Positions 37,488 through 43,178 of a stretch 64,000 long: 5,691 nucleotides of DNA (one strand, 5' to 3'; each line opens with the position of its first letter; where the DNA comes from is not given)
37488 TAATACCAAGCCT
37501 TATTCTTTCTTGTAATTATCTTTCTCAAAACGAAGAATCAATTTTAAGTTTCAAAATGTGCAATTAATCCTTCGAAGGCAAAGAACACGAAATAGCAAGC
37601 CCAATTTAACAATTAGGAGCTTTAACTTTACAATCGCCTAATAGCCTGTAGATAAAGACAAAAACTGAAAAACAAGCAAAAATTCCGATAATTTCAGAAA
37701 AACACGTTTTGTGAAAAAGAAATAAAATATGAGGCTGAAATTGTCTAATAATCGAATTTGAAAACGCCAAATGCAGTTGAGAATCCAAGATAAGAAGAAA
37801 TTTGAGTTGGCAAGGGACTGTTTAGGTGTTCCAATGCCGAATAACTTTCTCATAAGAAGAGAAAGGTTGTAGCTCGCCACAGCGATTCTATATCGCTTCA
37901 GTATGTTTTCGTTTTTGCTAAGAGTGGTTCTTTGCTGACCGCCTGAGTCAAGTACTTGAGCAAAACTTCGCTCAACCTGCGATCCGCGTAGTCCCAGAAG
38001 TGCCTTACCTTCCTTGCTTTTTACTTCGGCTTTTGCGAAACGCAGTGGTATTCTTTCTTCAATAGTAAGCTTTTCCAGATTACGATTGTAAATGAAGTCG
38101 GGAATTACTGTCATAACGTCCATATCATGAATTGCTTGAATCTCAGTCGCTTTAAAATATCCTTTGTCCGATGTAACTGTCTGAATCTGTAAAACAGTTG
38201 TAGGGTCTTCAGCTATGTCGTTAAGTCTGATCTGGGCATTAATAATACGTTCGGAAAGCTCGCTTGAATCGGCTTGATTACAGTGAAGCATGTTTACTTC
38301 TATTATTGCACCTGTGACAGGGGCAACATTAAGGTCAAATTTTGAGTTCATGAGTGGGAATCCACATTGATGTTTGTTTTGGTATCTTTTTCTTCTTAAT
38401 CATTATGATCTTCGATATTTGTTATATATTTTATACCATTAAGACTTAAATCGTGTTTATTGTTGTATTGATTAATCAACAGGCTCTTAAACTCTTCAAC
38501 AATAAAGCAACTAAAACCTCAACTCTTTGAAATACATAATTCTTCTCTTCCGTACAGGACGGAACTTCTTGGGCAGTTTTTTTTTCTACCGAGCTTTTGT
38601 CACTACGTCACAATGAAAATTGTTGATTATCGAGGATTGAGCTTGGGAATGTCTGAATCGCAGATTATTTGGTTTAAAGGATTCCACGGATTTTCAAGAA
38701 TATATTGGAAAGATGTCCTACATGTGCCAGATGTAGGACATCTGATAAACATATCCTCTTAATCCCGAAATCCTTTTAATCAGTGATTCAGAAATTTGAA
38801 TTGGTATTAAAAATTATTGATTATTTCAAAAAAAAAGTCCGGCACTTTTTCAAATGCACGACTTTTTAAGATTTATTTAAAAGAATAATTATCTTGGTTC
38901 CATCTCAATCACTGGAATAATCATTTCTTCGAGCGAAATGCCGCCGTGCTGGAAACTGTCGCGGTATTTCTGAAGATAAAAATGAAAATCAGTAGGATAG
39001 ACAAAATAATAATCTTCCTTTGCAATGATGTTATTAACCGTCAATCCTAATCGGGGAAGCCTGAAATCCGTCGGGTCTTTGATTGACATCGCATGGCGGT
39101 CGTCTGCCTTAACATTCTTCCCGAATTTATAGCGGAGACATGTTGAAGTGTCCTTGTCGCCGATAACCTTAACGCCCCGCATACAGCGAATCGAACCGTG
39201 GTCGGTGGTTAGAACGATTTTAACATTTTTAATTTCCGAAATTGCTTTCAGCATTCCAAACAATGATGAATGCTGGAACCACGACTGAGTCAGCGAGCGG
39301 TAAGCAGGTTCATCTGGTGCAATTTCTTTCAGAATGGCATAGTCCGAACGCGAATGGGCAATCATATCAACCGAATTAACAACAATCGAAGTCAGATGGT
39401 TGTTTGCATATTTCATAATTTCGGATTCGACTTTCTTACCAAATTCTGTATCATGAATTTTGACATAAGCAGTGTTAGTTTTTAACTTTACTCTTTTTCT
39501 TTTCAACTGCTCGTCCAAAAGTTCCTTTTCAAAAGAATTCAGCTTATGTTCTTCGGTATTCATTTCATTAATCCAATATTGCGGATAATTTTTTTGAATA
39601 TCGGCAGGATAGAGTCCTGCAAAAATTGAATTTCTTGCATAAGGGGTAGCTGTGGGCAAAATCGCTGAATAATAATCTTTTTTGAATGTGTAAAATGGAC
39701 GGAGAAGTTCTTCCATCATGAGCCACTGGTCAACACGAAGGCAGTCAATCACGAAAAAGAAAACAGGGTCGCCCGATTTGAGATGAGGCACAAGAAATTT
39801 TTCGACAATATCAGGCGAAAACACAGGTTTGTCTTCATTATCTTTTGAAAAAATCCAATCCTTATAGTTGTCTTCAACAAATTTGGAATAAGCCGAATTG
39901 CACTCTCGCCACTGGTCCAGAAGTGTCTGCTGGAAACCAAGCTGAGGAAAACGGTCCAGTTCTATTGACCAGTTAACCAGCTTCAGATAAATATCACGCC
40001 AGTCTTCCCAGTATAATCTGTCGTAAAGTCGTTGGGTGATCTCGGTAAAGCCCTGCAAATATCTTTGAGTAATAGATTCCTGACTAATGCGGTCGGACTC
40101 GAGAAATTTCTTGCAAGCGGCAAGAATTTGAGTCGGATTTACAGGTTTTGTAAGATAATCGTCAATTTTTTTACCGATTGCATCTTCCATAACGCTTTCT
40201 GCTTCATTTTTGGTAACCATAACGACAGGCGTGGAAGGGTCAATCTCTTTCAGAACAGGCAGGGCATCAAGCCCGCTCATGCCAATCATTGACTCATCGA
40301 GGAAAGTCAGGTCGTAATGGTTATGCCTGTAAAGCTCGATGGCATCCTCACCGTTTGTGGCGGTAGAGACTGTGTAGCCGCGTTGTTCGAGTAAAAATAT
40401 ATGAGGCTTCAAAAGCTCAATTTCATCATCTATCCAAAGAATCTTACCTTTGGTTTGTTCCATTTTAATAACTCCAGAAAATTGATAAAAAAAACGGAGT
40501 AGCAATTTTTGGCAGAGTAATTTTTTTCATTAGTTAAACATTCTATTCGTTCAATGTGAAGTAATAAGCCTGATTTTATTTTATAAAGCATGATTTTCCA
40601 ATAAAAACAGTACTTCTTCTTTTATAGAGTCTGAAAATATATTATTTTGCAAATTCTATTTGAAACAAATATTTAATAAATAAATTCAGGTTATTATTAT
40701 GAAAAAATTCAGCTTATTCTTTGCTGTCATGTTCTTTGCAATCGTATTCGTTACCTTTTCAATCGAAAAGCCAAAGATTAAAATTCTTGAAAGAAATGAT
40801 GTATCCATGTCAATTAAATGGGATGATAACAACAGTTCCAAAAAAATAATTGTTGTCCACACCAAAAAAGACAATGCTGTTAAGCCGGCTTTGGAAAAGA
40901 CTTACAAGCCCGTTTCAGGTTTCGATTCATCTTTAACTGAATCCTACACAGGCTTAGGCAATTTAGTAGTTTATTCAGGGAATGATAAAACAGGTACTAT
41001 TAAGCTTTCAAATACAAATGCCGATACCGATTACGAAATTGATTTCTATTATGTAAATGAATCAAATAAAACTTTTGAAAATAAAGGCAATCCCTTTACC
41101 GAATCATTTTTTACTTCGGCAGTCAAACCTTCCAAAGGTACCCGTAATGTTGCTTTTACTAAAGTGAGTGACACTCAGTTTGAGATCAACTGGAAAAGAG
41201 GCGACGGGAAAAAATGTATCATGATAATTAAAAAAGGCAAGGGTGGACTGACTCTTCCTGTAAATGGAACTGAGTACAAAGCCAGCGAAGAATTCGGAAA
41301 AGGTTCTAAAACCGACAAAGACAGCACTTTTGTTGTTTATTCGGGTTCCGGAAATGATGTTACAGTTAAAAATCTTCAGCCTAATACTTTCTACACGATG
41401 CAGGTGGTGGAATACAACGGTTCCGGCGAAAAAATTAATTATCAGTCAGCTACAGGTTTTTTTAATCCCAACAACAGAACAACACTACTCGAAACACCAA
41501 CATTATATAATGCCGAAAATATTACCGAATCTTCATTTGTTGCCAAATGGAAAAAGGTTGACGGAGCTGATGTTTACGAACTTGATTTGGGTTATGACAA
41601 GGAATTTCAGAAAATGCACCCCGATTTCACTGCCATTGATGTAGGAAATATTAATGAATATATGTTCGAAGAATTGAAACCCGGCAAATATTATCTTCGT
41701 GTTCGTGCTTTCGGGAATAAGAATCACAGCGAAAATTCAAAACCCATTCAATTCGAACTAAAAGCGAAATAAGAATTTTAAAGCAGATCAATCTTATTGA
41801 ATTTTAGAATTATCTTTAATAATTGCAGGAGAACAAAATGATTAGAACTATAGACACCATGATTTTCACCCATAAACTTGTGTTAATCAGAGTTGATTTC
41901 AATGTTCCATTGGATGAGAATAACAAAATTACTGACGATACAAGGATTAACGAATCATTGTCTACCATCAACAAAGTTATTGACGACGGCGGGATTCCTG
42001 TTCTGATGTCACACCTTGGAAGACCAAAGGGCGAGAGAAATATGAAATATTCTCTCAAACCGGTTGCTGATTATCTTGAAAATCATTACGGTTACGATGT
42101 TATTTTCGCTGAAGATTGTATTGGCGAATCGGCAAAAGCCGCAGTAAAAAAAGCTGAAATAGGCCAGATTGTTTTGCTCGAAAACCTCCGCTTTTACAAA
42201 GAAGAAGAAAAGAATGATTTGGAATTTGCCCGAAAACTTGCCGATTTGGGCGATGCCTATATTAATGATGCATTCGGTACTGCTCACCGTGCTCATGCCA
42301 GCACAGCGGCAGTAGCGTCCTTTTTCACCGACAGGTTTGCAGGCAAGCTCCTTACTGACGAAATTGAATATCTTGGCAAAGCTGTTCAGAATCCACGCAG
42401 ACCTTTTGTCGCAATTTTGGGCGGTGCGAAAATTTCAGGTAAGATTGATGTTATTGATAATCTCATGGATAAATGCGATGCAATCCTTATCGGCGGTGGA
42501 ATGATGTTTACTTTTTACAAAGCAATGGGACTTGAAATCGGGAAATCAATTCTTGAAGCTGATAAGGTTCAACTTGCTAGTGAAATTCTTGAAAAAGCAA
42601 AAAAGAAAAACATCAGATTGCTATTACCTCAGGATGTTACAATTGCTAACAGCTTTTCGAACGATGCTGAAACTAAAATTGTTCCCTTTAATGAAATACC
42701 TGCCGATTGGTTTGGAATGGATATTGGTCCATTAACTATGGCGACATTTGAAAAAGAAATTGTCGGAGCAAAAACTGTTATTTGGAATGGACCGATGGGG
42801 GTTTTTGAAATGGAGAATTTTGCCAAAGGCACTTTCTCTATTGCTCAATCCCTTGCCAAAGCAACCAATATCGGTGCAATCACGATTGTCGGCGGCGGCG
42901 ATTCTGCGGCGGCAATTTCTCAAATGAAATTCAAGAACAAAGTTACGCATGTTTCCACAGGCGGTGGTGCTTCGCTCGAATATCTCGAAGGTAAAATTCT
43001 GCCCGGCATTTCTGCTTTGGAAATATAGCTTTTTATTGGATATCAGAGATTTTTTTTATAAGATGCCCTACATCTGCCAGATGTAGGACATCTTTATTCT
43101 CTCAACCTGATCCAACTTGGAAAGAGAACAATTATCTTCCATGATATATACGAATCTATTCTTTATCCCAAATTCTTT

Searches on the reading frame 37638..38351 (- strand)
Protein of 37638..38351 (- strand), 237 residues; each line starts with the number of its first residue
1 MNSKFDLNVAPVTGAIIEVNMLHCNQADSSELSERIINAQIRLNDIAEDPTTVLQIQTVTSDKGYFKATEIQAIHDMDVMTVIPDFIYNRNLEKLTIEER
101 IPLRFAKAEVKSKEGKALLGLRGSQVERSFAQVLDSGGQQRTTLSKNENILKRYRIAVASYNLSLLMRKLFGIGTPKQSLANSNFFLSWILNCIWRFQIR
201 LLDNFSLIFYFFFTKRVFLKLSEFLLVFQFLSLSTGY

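Call 18: search_protein_families(library=pfam, proteins=[window:37638-38351:-])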
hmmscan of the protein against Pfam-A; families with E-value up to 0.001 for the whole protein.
window:37638-38351:- (237 aa): 0 families

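Call 85: search_protein_families(library=pfam, proteins=[window:37638-38351:-], max_evalue=1)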
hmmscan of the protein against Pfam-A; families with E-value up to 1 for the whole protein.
window:37638-38351:- (237 aa): 2 families
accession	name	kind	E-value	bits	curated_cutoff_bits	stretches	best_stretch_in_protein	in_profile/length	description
PF13751.12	DDE_Tnp_1_6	-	0.0033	18.2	25.1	1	101-164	59-122/125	Transposase DDE domain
PF01609.27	DDE_Tnp_1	-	0.07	13.3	23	1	25-163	58-200/200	Transposase DDE domain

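Call 95: search_protein_families(library=ncbifam, proteins=[window:37638-38351:-], max_evalue=1)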
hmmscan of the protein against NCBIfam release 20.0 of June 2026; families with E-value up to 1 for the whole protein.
window:37638-38351:- (237 aa): 3 families
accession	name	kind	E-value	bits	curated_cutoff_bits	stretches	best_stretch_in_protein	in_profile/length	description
NF033551.1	transpos_IS1182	equivalog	1.2e-07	31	270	2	106-168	425-487/488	IS1182 family transposase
NF033578.1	transpos_IS5_1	equivalog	0.051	12.7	275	1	9-168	290-418/419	IS5 family transposase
NF033579.1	transpos_IS5_2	equivalog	0.1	12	140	1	4-84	141-210/289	IS5 family transposase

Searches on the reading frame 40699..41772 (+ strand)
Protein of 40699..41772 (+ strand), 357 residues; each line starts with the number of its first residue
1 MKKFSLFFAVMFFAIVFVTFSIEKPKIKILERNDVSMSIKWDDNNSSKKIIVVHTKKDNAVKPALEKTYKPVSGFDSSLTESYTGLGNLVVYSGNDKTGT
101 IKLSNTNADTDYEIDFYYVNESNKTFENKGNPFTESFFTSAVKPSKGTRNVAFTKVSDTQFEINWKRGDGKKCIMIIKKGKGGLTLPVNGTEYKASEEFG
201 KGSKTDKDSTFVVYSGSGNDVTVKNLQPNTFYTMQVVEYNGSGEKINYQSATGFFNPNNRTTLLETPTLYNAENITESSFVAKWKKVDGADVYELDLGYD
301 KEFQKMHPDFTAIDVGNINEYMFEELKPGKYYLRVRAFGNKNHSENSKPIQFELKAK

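Call 42: search_protein_families(library=pfam, proteins=[window:40699-41772:+])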
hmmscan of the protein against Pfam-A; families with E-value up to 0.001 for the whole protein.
window:40699-41772:+ (357 aa): 3 families
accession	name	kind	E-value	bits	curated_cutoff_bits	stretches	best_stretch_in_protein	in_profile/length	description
PF00041.27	fn3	-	7.3e-14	52.2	25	2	149-245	4-75/84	Fibronectin type III domain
PF16656.11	Pur_ac_phosph_N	-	2.4e-10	41.2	30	1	150-241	5-83/93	Purple acid Phosphatase, N-terminal domain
PF25059.1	FN3_DSCAM-DSCAML_C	-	0.00083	20.1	39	0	209-246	35-72/89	DSCAM/DSCAML C-terminal Fn3-like domain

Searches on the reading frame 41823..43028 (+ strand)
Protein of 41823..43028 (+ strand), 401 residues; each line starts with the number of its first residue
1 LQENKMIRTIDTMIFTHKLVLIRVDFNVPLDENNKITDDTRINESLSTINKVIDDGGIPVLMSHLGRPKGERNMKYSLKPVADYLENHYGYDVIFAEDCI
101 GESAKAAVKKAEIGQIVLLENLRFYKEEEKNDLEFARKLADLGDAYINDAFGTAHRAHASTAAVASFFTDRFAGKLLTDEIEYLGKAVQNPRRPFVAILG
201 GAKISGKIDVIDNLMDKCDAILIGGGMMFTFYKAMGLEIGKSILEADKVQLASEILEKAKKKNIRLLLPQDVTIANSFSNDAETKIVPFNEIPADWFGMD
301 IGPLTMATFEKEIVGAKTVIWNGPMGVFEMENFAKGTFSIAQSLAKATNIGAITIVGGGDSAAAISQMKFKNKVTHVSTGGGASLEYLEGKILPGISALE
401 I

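Call 42: search_protein_families(library=pfam, proteins=[window:41823-43028:+])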
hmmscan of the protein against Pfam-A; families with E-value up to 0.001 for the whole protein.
window:41823-43028:+ (401 aa): 1 family
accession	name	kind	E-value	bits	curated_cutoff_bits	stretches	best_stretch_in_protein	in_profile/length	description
PF00162.24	PGK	-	1.4e-159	531.6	27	1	11-391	2-379/379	Phosphoglycerate kinase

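Call 49: find_homologous_proteins(query=window:41823-43028:+, max_evalue=1e-50)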
Query window:41823-43028:+ (401 aa): 8000 proteins with E <= 1e-50 among 8000 candidates; the best 120 are listed.
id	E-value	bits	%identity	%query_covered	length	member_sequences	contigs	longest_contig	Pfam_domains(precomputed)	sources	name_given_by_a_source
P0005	9.7e-258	872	100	99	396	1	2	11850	PF00162.25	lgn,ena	-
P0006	3.4e-257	870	100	99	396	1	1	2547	PF00162.25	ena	-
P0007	4.2e-253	857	100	97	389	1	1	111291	PF00162.25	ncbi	-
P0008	1.7e-215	733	82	99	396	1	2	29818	PF00162.25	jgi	-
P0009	9.7e-205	698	79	99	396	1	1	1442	PF00162.25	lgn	-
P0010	6.9e-191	652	74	99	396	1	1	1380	PF00162.25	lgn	-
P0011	2.2e-186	637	72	99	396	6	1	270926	PF00162.25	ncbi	-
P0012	3.3e-186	637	72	99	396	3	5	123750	PF00162.25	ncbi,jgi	jgi:phosphoglycerate kinase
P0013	2.7e-183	627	71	99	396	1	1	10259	PF00162.25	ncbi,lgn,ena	-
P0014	4.4e-183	627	71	99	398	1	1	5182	PF00162.25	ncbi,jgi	ncbi:MAG: phosphoglycerate kinase [FCB group bacterium]|jgi:phosphoglycerate kinase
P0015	5.1e-183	626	71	99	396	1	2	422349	PF00162.25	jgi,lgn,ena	-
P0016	2.6e-182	624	71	99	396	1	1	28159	PF00162.25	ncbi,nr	ncbi:MAG: phosphoglycerate kinase [Candidatus Kapabacteria bacterium]|nr:phosphoglycerate kinase [Ca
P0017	4.5e-182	623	71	99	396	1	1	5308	PF00162.25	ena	-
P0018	6.7e-182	623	70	99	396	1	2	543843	PF00162.25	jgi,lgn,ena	-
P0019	1.6e-181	621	70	99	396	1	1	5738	PF00162.25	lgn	-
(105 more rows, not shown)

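Call 50: find_encoding_contigs(protein=P0007, flank=10000, max_places=3)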
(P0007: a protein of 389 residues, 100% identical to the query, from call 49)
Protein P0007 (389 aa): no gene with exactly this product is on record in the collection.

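Call 51: find_encoding_contigs(protein=P0008, flank=10000, max_places=3)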
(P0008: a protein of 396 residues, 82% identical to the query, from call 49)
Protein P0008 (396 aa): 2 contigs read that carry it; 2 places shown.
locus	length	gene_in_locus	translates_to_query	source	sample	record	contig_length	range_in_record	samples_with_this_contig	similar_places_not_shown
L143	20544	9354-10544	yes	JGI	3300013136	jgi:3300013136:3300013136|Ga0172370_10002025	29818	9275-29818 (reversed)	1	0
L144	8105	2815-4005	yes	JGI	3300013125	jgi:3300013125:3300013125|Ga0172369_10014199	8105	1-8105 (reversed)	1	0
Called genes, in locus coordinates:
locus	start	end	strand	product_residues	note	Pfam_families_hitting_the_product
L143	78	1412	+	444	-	PF24814:WD40_Prp19 (faint), PF04053:B-prop_COPA_B_2nd (faint), PF23381:Beta-prop_IFT122_1st (faint), PF23414:Beta-prop_EML_2 (weak), PF25174:Beta-prop_THOC3 (weak), PF18962:Por_Secre_tail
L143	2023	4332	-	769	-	PF00930:DPPIV_N (faint), PF26549:Tricorn_N, PF07676:PD40 (faint), PF25174:Beta-prop_THOC3 (faint), PF26550:Tricorn_2nd, PF26549:Tricorn_N (weak), PF00561:Abhydrolase_1 (faint), PF00326:Peptidase_S9, +1 more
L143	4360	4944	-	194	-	PF18935:DUF5683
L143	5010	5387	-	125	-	PF01042:Ribonuc_L-PSP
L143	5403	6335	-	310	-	PF00480:ROK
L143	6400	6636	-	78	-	PF04977:DivIC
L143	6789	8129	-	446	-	PF02347:GDC-P, PF00266:Aminotran_5 (weak)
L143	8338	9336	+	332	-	PF00044:Gp_dh_N, PF02800:Gp_dh_C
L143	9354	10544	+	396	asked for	PF00162:PGK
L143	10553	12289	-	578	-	PF26549:Tricorn_N (faint), PF07676:PD40 (faint)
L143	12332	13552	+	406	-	PF01168:Ala_racemase_N, PF00842:Ala_racemase_C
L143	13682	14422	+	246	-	PF02616:SMC_ScpA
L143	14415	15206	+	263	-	PF04079:SMC_ScpB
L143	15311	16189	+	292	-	PF13292:DXP_synthase_N, PF00456:Transketolase_N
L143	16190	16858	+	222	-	-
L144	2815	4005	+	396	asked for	PF00162:PGK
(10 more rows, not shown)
